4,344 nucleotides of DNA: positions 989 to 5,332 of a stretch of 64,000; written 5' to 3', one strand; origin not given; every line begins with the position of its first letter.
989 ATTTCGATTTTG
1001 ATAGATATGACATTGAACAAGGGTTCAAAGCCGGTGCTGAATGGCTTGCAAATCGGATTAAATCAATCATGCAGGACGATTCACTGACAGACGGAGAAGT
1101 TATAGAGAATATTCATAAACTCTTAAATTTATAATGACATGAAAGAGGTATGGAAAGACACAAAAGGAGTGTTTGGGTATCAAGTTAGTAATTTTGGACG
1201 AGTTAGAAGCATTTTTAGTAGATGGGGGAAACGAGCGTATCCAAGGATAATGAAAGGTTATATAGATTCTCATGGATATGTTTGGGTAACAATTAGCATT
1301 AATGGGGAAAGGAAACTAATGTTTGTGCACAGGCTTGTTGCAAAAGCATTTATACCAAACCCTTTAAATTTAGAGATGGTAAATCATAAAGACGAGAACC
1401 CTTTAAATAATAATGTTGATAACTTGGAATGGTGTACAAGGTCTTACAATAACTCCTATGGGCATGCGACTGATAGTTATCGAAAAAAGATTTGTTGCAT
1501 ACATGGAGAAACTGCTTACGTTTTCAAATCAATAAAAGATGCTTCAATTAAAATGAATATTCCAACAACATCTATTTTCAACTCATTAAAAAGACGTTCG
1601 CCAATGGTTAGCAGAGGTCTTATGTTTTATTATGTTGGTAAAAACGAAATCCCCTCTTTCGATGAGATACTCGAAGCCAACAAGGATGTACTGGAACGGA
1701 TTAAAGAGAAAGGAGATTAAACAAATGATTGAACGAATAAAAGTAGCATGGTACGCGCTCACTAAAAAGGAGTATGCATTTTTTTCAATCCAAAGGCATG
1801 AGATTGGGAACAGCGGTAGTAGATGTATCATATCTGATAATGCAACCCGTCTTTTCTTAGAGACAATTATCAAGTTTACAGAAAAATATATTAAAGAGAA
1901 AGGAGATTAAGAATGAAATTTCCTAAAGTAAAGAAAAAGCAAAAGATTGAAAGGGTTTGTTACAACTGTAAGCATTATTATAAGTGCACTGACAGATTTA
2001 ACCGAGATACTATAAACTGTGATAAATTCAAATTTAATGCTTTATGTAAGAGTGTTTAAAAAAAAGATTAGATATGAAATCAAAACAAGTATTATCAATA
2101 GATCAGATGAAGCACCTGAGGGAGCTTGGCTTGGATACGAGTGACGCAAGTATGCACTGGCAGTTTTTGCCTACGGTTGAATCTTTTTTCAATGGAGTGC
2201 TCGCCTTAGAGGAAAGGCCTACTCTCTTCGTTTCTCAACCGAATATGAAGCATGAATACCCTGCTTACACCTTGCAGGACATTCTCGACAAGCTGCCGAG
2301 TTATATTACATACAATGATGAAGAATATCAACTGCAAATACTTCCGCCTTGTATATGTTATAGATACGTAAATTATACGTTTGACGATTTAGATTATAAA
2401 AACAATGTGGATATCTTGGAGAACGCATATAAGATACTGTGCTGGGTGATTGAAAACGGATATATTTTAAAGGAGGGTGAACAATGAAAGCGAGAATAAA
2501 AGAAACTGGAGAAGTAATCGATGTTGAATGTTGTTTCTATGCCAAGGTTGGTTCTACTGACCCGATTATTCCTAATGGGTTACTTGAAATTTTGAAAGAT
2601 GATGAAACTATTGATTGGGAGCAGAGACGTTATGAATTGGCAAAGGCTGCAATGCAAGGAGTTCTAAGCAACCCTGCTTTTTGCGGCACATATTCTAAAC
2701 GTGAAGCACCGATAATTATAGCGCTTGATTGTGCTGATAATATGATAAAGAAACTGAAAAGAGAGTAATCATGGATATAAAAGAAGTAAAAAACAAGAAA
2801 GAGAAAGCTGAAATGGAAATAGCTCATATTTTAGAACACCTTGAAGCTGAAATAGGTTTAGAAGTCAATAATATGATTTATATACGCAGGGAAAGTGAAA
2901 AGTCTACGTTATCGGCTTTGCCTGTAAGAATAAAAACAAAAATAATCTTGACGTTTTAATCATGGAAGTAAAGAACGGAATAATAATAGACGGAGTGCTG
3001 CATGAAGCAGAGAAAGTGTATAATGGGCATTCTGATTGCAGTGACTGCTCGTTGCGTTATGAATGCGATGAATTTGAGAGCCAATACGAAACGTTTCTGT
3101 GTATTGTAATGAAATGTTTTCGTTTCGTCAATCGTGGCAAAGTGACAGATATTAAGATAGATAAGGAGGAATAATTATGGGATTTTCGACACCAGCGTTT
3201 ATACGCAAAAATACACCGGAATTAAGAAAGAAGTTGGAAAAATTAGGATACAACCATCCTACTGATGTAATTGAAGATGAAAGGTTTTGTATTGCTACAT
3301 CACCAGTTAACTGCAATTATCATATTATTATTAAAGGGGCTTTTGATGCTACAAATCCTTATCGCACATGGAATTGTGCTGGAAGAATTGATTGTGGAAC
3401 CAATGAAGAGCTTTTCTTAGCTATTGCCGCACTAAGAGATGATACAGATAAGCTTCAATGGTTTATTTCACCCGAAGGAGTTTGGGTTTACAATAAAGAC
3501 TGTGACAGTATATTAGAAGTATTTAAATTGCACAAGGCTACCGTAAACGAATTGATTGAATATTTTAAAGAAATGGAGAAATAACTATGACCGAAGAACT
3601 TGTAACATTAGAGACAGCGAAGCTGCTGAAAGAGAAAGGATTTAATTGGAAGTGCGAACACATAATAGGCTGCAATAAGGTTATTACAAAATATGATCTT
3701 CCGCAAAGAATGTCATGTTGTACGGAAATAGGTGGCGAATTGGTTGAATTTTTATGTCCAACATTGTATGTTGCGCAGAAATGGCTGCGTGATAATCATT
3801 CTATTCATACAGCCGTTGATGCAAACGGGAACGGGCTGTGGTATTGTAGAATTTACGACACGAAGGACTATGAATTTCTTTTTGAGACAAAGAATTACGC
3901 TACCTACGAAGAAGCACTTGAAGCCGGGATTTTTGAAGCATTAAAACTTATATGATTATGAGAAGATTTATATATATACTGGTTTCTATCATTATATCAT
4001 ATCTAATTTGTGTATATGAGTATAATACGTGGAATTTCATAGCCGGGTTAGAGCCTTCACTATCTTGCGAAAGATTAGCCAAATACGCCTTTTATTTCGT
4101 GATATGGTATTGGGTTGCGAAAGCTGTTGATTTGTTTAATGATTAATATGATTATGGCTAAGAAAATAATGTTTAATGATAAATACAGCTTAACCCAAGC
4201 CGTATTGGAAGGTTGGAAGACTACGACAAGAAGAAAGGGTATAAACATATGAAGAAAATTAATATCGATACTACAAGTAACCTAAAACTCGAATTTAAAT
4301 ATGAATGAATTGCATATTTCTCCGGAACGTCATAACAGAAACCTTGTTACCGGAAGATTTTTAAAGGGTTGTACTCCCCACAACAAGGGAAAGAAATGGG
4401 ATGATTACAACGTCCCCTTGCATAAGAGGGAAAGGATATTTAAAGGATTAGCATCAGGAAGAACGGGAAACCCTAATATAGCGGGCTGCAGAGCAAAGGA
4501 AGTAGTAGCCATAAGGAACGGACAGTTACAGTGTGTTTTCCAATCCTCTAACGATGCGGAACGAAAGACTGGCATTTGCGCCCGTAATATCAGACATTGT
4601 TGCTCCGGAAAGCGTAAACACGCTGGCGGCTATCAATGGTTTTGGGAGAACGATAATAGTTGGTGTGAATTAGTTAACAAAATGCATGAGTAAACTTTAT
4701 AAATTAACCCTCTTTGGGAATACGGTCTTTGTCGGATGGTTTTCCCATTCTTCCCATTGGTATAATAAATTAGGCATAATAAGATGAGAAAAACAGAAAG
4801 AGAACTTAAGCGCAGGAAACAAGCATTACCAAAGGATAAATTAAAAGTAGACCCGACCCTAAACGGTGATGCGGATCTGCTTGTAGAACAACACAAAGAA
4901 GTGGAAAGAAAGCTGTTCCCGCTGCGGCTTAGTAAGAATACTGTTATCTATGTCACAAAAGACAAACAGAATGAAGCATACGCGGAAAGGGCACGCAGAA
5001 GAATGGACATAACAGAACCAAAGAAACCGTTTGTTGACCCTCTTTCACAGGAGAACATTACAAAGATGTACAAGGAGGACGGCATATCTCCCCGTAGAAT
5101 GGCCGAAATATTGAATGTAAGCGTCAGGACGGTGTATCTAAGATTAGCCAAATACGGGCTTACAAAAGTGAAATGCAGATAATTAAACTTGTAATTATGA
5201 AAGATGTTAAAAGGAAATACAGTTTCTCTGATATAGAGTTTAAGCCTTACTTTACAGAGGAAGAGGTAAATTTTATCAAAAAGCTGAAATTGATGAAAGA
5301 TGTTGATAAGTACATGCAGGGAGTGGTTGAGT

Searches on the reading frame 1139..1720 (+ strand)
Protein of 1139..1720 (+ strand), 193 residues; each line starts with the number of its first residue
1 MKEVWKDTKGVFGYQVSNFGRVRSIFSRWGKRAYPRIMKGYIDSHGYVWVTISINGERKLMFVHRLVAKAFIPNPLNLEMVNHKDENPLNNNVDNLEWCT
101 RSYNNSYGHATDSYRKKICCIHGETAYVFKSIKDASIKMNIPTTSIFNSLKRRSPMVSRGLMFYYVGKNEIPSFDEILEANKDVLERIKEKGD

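Call 34: search_protein_families(library=pfam, proteins=[window:1139-1720:+], max_evalue=0.01)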
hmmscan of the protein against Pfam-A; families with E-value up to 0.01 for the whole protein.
window:1139-1720:+ (193 aa): 2 families
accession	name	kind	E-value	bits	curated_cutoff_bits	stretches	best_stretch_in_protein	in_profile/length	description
PF13392.12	HNH_3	-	3.5e-09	36.6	24.8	1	62-105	2-45/46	HNH endonuclease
PF07463.16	NUMOD4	-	6.3e-08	33.2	23.4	1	3-52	1-48/49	NUMOD4 motif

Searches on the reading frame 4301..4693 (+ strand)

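Call 34: search_protein_families(library=pfam, proteins=[window:4301-4693:+], max_evalue=0.01)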
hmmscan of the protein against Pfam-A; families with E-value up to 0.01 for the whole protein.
window:4301-4693:+ (130 aa): 1 family
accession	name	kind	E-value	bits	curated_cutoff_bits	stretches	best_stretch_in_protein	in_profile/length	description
PF22083.2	I-HmuI_NUMOD-like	-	4.8e-06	26.5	27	1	79-112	11-44/46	DNA endonuclease I-HmuI-like, NUMOD-like domain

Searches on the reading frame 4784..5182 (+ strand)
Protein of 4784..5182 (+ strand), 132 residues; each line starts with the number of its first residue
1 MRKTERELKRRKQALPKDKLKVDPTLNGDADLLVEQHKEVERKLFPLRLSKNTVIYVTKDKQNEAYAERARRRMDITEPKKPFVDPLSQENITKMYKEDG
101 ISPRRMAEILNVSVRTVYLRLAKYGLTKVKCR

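Call 34: search_protein_families(library=pfam, proteins=[window:4784-5182:+], max_evalue=0.01)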
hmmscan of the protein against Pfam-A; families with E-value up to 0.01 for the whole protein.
window:4784-5182:+ (132 aa): 7 families
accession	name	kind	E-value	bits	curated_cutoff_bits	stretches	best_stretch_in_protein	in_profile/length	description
PF13384.12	HTH_23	-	0.00053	20.2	24.6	1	95-123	13-40/50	Homeodomain-like domain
PF08279.18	HTH_11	-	0.0023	18.2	25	1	92-118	5-33/55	HTH domain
PF03683.19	UPF0175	-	0.0048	17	27.9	0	81-125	14-58/75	Uncharacterised protein family (UPF0175)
PF02954.25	HTH_8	-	0.0053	16.9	22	0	105-124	23-42/42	Bacterial regulatory protein, Fis family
PF12728.13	HTH_17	-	0.0054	17.4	27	0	106-123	7-23/51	Helix-turn-helix domain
PF02796.21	HTH_7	-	0.0069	16.9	23.8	0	88-118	10-39/45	Helix-turn-helix domain of resolvase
PF08281.18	Sigma70_r4_2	-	0.0087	16.1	25.7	0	95-122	21-48/54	Sigma-70, region 4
